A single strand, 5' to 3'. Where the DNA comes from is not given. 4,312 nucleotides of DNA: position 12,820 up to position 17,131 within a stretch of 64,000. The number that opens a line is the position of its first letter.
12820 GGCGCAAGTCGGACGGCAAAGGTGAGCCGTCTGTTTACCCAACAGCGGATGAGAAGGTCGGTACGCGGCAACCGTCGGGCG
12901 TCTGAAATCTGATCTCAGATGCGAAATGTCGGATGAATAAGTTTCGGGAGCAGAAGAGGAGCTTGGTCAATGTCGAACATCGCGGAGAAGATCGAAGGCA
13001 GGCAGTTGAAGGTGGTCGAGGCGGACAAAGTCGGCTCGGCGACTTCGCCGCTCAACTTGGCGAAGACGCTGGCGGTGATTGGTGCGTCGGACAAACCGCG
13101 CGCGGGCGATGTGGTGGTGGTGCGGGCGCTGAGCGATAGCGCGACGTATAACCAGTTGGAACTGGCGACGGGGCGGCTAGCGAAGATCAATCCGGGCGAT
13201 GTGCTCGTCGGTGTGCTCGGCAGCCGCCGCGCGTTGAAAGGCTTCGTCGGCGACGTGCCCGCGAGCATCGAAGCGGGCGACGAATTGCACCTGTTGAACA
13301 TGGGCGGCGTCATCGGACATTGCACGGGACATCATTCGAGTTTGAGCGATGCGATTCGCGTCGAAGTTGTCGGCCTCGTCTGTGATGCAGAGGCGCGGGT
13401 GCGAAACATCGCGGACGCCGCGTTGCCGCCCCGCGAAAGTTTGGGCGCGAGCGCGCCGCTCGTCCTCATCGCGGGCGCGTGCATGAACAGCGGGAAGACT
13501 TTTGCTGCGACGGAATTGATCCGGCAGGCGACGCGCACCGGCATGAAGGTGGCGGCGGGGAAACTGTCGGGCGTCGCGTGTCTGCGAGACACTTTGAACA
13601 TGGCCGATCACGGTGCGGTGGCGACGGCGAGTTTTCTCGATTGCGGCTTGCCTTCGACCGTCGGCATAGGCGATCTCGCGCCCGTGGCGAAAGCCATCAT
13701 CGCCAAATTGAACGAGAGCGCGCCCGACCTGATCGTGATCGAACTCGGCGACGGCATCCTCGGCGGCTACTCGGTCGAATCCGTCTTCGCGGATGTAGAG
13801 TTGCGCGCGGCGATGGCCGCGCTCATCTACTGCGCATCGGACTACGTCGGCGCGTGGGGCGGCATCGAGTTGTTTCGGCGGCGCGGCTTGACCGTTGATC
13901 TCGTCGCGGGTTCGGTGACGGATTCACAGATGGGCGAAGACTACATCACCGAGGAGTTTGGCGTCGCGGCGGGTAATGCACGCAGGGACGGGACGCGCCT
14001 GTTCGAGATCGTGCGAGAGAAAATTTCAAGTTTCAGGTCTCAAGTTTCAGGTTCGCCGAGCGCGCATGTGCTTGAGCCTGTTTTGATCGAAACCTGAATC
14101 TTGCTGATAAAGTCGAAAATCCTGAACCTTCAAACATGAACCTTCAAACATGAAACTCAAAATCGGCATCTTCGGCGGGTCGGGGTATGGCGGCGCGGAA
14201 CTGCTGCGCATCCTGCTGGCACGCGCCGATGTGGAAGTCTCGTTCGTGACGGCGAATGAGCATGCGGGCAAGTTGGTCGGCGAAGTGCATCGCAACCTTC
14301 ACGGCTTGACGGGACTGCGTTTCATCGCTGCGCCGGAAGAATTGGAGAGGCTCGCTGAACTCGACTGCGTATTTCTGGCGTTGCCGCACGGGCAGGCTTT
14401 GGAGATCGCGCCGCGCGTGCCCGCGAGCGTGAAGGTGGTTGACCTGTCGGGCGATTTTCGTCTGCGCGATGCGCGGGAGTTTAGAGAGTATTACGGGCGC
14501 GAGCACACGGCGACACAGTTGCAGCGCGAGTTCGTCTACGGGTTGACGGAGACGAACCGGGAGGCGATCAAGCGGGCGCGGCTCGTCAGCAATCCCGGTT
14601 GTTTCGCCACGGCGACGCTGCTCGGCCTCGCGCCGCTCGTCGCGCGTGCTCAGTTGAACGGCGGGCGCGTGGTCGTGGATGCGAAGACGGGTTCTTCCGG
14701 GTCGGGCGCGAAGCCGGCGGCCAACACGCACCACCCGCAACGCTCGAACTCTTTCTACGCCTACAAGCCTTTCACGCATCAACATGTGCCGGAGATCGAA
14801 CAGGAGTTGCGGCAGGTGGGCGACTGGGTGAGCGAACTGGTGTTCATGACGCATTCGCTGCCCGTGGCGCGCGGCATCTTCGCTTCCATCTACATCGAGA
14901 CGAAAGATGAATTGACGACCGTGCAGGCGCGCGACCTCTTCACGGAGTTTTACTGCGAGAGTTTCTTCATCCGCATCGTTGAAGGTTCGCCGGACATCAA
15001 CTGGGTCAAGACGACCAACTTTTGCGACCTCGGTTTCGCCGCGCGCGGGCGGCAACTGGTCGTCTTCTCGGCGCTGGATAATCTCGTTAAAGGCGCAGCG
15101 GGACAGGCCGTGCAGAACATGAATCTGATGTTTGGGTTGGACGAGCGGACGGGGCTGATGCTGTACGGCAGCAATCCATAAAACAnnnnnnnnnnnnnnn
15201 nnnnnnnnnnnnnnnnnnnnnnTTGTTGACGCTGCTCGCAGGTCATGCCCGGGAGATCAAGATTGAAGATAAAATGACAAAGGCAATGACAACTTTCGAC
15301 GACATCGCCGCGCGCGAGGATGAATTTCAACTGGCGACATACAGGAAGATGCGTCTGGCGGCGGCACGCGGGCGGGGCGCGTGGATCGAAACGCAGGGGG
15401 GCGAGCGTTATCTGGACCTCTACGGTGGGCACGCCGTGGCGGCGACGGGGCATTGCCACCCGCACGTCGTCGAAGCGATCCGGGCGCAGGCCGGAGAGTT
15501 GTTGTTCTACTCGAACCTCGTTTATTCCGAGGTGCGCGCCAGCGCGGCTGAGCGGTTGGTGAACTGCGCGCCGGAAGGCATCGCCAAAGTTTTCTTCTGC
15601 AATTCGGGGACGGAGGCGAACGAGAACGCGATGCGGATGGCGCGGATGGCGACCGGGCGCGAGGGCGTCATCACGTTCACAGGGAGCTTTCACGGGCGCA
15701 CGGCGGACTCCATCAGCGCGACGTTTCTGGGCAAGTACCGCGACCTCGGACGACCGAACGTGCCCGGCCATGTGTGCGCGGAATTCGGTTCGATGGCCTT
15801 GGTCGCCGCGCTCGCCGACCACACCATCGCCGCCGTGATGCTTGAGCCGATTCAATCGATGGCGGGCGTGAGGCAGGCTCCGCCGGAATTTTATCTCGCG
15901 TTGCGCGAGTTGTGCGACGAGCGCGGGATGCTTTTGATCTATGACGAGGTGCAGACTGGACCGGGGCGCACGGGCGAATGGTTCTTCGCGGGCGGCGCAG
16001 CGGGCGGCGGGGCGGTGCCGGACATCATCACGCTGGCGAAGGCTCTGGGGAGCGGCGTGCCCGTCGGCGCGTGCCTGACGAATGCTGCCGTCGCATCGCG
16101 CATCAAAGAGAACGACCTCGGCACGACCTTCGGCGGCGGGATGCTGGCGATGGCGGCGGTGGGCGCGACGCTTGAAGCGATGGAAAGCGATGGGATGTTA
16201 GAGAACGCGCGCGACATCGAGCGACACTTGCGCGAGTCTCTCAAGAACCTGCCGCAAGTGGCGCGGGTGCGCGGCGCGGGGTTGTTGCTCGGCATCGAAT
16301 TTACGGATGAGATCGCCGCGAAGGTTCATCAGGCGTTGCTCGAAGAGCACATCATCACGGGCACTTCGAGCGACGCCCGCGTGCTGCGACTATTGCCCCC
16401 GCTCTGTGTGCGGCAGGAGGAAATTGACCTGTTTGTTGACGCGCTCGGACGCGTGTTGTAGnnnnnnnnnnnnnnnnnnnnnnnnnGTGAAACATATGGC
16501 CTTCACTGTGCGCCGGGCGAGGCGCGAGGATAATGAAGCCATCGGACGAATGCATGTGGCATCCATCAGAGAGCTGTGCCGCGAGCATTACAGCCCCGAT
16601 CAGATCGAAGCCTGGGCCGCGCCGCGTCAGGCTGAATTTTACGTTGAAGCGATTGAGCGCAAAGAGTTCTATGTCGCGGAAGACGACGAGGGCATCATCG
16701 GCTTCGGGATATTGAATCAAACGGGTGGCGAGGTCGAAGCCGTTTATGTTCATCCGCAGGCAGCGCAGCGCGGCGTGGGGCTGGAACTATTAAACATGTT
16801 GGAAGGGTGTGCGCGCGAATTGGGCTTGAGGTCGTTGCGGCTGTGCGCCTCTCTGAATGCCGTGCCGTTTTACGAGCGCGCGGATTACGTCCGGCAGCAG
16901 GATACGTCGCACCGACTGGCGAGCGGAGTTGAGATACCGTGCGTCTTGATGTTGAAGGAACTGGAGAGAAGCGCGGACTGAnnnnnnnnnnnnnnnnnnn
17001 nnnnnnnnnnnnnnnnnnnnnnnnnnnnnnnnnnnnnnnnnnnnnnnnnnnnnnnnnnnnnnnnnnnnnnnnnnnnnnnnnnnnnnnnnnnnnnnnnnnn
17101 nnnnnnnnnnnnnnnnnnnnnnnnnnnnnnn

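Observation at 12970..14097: Uncharacterised P-loop gene embedded between argG and argC in an ArgR-linked arginine operon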

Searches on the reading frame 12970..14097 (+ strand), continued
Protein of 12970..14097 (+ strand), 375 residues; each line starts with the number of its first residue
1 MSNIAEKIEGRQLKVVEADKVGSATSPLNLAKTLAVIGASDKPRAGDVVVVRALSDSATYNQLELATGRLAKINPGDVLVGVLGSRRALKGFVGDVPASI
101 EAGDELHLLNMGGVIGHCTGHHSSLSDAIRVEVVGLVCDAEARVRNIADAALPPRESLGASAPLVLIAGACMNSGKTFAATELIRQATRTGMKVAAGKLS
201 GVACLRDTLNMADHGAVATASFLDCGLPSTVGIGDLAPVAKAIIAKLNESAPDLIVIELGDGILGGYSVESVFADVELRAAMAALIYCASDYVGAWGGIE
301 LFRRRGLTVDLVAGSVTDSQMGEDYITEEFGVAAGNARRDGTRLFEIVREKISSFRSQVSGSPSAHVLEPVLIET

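Call 84: search_protein_families(library=ncbifam, proteins=[L093:6935-8032:+, L094:6911-7963:+, L095:6899-7960:+, window:12970-14097:+], max_evalue=1)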
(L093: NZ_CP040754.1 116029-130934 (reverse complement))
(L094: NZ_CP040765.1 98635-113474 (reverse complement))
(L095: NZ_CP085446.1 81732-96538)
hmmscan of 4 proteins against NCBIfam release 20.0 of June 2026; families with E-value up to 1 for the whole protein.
L093:6935-8032:+ (365 aa): 6 families
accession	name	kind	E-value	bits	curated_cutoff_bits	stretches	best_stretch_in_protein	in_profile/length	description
TIGR00176.1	mobB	equivalog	0.00011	22.3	76.2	1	158-192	3-37/155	molybdopterin-guanine dinucleotide biosynthesis protein B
NF011063.0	PRK14494.1-2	equivalog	0.00032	20.5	258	1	156-211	4-61/227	putative molybdopterin-guanine dinucleotide biosynthesis protein MobB/FeS domain-containing protein protein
NF011056.0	PRK14489.1-1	equivalog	0.002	17.3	379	1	151-195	201-244/363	bifunctional molybdenum cofactor guanylyltransferase MobA/molybdopterin-guanine dinucleotide biosynthesis adaptor protein MobB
TIGR00313.1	cobQ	equivalog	0.024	13.5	309.9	1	158-191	3-36/477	cobyric acid synthase CobQ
NF010443.0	PRK13869.1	subfamily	0.072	11.8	446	1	144-189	112-157/405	plasmid-partitioning protein RepA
NF002204.1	PRK01077.1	equivalog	0.23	10.3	254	1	155-328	5-139/420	cobyrinic acid a,c-diamide synthase CobB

L094:6911-7963:+ (350 aa): 7 families
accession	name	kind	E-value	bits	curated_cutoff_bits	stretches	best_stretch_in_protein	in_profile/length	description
TIGR00313.1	cobQ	equivalog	0.012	14.5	309.9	1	153-187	1-35/477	cobyric acid synthase CobQ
TIGR04066.1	nat_prod_clost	hypoth_equivalog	0.013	14.5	200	1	148-186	145-183/361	TIGR04066 family peptide maturation system protein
TIGR00347.1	bioD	equivalog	0.021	15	83.3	1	154-193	1-40/166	dethiobiotin synthase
NF011063.0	PRK14494.1-2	equivalog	0.03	14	258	1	152-208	3-61/227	putative molybdopterin-guanine dinucleotide biosynthesis protein MobB/FeS domain-containing protein protein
NF011056.0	PRK14489.1-1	equivalog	0.05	12.7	379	1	148-192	201-244/363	bifunctional molybdenum cofactor guanylyltransferase MobA/molybdopterin-guanine dinucleotide biosynthesis adaptor protein MobB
NF001989.1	PRK00784.1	equivalog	0.093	11.4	273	1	152-187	2-37/480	cobyric acid synthase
TIGR00176.1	mobB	equivalog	0.13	12.3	76.2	1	158-189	6-37/155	molybdopterin-guanine dinucleotide biosynthesis protein B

L095:6899-7960:+ (353 aa): 13 families
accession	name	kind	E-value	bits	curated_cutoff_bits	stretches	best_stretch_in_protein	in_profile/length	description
TIGR00347.1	bioD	equivalog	7.2e-06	26.2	83.3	1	159-201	1-43/166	dethiobiotin synthase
TIGR00176.1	mobB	equivalog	7.1e-05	22.9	76.2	1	158-252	2-96/155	molybdopterin-guanine dinucleotide biosynthesis protein B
NF011063.0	PRK14494.1-2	equivalog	0.00014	21.6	258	1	157-213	3-61/227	putative molybdopterin-guanine dinucleotide biosynthesis protein MobB/FeS domain-containing protein protein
NF002204.1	PRK01077.1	equivalog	0.0012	17.8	254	1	157-192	3-38/420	cobyrinic acid a,c-diamide synthase CobB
NF053748.1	bifunc_CobBC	exception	0.0032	15.9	950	1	156-192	2-38/797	bifunctional hydrogenobyrinic acid a,c-diamide synthase/histidinol phosphate aminotransferase CobBC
TIGR00379.1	cobB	subfamily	0.0038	16.2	261.4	1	158-192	2-36/449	cobyrinic/hydrogenobyrinic acid a,c-diamide synthase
NF001989.1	PRK00784.1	equivalog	0.0082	14.9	273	1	158-189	3-34/480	cobyric acid synthase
NF004921.0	PRK06278.1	equivalog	0.012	14.5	354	1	131-183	217-267/482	cobyrinic acid a,c-diamide synthase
TIGR00313.1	cobQ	equivalog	0.012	14.4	309.9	1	158-191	1-34/477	cobyric acid synthase CobQ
NF011056.0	PRK14489.1-1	equivalog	0.044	12.9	379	1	142-194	190-241/363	bifunctional molybdenum cofactor guanylyltransferase MobA/molybdopterin-guanine dinucleotide biosynthesis adaptor protein MobB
NF010340.0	PRK13768.1-2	equivalog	0.13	11.9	293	1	156-189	4-36/265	GTPase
TIGR04291.1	arsen_driv_ArsA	equivalog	0.15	10.7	650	1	134-198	301-362/565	arsenical pump-driving ATPase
TIGR02768.1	TraA_Ti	equivalog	0.16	10.2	590.45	1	145-195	365-414/751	Ti-type conjugative transfer relaxase TraA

window:12970-14097:+ (375 aa): 0 families

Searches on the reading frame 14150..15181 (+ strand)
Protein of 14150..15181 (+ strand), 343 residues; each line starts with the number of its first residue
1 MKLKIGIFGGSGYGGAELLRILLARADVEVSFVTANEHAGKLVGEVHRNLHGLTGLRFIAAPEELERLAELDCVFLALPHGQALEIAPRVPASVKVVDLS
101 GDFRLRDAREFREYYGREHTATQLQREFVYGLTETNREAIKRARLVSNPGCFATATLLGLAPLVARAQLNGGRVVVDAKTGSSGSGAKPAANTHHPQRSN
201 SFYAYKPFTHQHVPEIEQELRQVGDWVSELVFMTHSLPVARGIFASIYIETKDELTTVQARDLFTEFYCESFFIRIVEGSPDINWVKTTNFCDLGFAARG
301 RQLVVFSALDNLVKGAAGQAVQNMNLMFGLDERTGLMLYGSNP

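Call 3: search_protein_families(library=pfam, proteins=[window:14150-15181:+], max_evalue=0.01)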
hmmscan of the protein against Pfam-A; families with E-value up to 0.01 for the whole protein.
window:14150-15181:+ (343 aa): 3 families
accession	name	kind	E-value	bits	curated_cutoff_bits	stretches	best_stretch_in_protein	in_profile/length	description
PF22698.1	Semialdhyde_dhC_1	-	2.2e-48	164.7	27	1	151-311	1-165/165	Semialdehyde dehydrogenase, dimerisation domain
PF01118.30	Semialdhyde_dh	-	9.8e-25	87.7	26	1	4-142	1-120/121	Semialdehyde dehydrogenase, NAD binding domain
PF02774.23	Semialdhyde_dhC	-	5e-19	69.6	26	1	160-314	1-184/184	Semialdehyde dehydrogenase, dimerisation domain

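Call 4: search_protein_families(library=ncbifam, proteins=[window:14150-15181:+], max_evalue=0.01)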
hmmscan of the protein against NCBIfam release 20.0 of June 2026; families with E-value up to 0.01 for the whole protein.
window:14150-15181:+ (343 aa): 6 families
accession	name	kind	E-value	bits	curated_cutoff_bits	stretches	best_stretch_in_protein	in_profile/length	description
TIGR01850.1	argC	equivalog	1.5e-114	382.8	233.6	1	4-341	2-343/345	N-acetyl-gamma-glutamyl-phosphate reductase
TIGR01851.1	argC_other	equivalog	8.3e-24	84.4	229.85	1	120-330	81-310/310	N-acetyl-gamma-glutamyl-phosphate reductase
NF006416.0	PRK08664.1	subfamily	3.9e-10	39.5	232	1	1-269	2-268/350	aspartate-semialdehyde dehydrogenase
TIGR00978.1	asd_EA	equivalog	2.6e-09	36.6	301.2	1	3-267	1-264/342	aspartate-semialdehyde dehydrogenase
NF011456.0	PRK14874.1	equivalog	3e-09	36.3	223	1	133-195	111-173/346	aspartate-semialdehyde dehydrogenase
TIGR01296.1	asd_B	equivalog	2.2e-05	23.8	324.2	0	133-194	106-168/339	aspartate-semialdehyde dehydrogenase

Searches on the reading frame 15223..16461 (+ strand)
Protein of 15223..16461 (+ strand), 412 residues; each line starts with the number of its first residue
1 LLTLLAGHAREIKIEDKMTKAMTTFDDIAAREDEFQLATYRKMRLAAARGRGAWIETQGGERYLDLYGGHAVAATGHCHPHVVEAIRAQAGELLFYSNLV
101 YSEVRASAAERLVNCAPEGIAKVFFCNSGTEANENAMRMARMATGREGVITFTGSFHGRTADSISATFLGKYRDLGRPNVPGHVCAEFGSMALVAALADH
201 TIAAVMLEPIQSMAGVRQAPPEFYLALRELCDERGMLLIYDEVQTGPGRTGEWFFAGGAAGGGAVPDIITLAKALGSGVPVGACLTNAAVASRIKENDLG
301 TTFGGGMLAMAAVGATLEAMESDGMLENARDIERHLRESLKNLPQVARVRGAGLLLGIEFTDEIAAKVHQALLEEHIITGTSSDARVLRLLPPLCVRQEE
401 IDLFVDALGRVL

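Call 3: search_protein_families(library=pfam, proteins=[window:15223-16461:+], max_evalue=0.01)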
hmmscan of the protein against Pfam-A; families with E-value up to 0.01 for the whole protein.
window:15223-16461:+ (412 aa): 2 families
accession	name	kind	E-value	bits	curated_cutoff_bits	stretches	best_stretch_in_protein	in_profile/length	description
PF00202.27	Aminotran_3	-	1.4e-99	333.9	30.5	1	40-412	6-403/403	Aminotransferase class-III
PF00155.27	Aminotran_1_2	-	3.2e-07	30.3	19.7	1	195-379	135-330/361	Aminotransferase class I and II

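Call 4: search_protein_families(library=ncbifam, proteins=[window:15223-16461:+], max_evalue=0.01)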
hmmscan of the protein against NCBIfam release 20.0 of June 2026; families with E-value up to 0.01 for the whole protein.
window:15223-16461:+ (412 aa): 69 families (the best 25 are shown)
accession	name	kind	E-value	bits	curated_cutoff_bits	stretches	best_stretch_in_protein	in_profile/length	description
TIGR00707.1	argD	subfamily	1.9e-104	349.5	410.05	1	36-411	2-379/381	acetylornithine/succinylornithine family transaminase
NF002874.0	PRK03244.1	equivalog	2e-103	346.2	457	1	22-412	4-392/399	acetylornithine transaminase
NF002325.0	PRK01278.1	subfamily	4.3e-103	345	372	1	37-410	7-384/395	acetylornithine transaminase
NF002797.0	PRK02936.1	equivalog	3.2e-91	305.9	496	1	38-412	6-377/385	acetylornithine transaminase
NF005993.0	PRK08117.1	subfamily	9.2e-87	291.4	574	2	196-411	202-426/433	aspartate aminotransferase family protein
NF042418.1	LysJ_Th_th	equivalog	1.1e-84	284.6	700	1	33-412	8-385/386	[LysW]-aminoadipate semialdehyde transaminase LysJ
NF004426.0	PRK05769.1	equivalog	1.2e-83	281.3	552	2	197-409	217-434/441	acetyl ornithine aminotransferase family protein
NF003273.0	PRK04260.1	equivalog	1.3e-79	267.6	616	1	39-409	7-372/376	acetylornithine transaminase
NF003468.0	PRK05093.1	subfamily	2.8e-78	263.4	522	1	32-406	12-393/405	acetylornithine/succinyldiaminopimelate transaminase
NF002985.0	PRK03715.1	equivalog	3.8e-74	249.7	568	1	45-412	20-391/395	acetylornithine transaminase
TIGR03246.1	arg_catab_astC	subfamily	1.4e-73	248.1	609.95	1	33-407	7-388/397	acetylornithine/succinylornithine family transaminase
NF045491.1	LysJ_Sulfobales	equivalog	1.9e-73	247.6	700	1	39-408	6-373/386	[LysW]-aminoadipate semialdehyde/glutamate semialdehyde transaminase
NF009047.0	PRK12381.1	subfamily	3.4e-70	236.9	630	1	33-406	11-391/406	bifunctional succinylornithine transaminase/acetylornithine transaminase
NF003397.0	PRK04612.1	equivalog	4.7e-70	236.5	735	1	24-401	3-390/408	acetylornithine transaminase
NF053554.1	prodigi_MAP_PigE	equivalog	5.4e-70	236.7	850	1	45-370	402-737/837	prodigiosin MAP biosynthesis aminotransferase PigE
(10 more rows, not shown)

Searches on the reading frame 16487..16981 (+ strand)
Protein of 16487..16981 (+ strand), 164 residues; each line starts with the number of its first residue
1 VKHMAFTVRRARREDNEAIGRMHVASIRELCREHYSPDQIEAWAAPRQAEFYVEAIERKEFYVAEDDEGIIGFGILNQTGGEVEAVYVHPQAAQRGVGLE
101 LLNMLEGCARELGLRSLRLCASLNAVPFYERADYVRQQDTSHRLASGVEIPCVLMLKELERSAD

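Call 3: search_protein_families(library=pfam, proteins=[window:16487-16981:+], max_evalue=0.01)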
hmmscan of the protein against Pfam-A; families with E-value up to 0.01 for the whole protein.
window:16487-16981:+ (164 aa): 5 families
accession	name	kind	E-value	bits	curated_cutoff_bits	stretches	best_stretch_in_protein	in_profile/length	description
PF13508.13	Acetyltransf_7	-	9e-14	52.1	27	1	58-135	2-83/84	Acetyltransferase (GNAT) domain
PF13673.13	Acetyltransf_10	-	9.2e-14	52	23.6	1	32-139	2-112/128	Acetyltransferase (GNAT) domain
PF00583.31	Acetyltransf_1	-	3.1e-13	50.5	20.7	1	31-132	4-114/116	Acetyltransferase (GNAT) family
PF13302.13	Acetyltransf_3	-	0.00012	23.3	25.4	1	7-119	3-119/138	Acetyltransferase (GNAT) domain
PF13527.13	Acetyltransf_9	-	0.0022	18.4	25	0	47-134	29-124/127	Acetyltransferase (GNAT) domain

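Call 4: search_protein_families(library=ncbifam, proteins=[window:16487-16981:+], max_evalue=0.01)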
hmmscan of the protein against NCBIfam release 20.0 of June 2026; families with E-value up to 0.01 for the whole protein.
window:16487-16981:+ (164 aa): 13 families
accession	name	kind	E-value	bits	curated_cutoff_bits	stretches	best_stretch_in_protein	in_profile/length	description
NF007338.0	PRK09831.1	equivalog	4.2e-09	36.7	146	1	7-138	5-130/150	GNAT family N-acetyltransferase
NF005921.0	PRK07922.1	equivalog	1.5e-08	34.5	180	1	3-140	4-129/170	amino-acid N-acetyltransferase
NF005840.0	PRK07757.1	equivalog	4.7e-06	26.6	154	1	52-117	37-103/153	N-acetyltransferase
TIGR01575.1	rimI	equivalog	6.4e-06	26.4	86.4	1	47-132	18-110/132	ribosomal protein S18-alanine N-acetyltransferase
NF040501.1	resist_ArsN2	equivalog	1e-05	25.2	125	1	57-137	22-104/133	arsenic resistance N-acetyltransferase ArsN2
NF002959.0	PRK03624.1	equivalog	2.7e-05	23.9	124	1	4-140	5-135/147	GNAT family acetyltransferase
NF053587.1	SpmdActasePaiA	equivalog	9.4e-05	22.2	250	1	4-144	1-157/172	spermidine/spermine N(1)-acetyltransferase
NF003641.0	PRK05279.1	equivalog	0.00012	21.1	344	1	57-131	332-410/441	amino-acid N-acetyltransferase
TIGR01890.1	N-Ac-Glu-synth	equivalog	0.00056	19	202.85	1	59-130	322-397/429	amino-acid N-acetyltransferase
TIGR03448.1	mycothiol_MshD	equivalog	0.0023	17.3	163.1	1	23-105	10-96/294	mycothiol synthase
TIGR02382.1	wecD_rffC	equivalog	0.0055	16.3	195.1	1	65-126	108-169/191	dTDP-4-amino-4,6-dideoxy-D-galactose acyltransferase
NF000497.1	AAC_6p_Iak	exception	0.0063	16.6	325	0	80-118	79-117/153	aminoglycoside N-acetyltransferase AAC(6')-Iak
NF007807.0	PRK10514.1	equivalog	0.0097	15.8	134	0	60-134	53-122/147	acetyltransferase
